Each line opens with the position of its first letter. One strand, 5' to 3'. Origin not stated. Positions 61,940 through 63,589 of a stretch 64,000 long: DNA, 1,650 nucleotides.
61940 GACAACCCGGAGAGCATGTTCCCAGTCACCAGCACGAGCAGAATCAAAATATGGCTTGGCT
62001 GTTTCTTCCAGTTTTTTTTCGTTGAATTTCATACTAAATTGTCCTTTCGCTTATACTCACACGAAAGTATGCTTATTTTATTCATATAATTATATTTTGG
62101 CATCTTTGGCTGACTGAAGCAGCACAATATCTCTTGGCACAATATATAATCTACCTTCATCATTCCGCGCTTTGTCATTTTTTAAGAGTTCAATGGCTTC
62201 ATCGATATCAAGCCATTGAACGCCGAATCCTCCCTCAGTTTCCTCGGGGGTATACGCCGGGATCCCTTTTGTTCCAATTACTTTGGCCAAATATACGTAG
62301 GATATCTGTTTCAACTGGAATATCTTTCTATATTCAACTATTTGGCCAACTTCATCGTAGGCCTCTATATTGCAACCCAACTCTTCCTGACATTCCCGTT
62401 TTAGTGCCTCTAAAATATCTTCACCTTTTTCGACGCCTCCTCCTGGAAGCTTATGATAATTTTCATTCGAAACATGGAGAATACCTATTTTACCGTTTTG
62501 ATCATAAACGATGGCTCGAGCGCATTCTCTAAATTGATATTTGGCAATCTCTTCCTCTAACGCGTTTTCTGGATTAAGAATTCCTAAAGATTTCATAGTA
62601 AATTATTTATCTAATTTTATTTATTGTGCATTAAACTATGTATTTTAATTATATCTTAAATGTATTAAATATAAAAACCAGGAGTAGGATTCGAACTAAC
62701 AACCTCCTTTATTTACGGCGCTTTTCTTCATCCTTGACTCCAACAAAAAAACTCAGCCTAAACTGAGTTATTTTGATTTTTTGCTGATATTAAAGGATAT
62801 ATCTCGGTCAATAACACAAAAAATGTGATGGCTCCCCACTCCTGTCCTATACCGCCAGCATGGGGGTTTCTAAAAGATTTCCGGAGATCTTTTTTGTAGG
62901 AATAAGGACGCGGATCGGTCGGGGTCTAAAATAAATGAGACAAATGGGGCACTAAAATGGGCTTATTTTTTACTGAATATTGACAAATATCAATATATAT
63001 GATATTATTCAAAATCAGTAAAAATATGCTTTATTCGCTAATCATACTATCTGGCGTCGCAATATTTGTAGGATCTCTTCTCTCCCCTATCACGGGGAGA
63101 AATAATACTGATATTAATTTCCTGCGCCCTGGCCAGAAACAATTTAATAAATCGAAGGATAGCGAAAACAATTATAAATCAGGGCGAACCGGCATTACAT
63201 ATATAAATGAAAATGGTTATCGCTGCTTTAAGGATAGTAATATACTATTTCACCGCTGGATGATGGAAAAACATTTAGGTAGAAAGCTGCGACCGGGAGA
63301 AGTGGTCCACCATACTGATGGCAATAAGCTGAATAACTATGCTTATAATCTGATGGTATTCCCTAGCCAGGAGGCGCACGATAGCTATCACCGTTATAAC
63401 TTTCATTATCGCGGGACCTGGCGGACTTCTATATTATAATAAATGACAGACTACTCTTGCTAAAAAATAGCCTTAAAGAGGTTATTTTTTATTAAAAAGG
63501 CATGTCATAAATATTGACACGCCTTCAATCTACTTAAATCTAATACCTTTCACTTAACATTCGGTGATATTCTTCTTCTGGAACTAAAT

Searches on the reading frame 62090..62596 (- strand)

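Call 19: search_protein_families(library=pfam, proteins=[window:62090-62596:-], max_evalue=0.001)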
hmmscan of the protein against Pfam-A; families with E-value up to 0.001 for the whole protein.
window:62090-62596:- (168 aa): 1 family
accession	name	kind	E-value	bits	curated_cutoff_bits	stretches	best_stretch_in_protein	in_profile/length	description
PF00293.34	NUDIX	-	3.6e-15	56.6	21.1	1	24-143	4-125/134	NUDIX domain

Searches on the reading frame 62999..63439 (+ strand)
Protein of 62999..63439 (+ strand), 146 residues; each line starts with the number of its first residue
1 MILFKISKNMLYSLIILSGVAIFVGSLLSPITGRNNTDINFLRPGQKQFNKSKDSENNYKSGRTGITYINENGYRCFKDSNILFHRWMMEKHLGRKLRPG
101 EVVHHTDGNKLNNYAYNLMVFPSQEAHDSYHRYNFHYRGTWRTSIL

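Call 19: search_protein_families(library=pfam, proteins=[window:62999-63439:+], max_evalue=0.001)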
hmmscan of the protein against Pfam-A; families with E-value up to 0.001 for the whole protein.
window:62999-63439:+ (146 aa): 1 family
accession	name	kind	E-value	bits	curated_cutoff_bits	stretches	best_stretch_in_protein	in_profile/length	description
PF13392.12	HNH_3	-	2.1e-10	40.5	24.8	1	83-126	2-44/46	HNH endonuclease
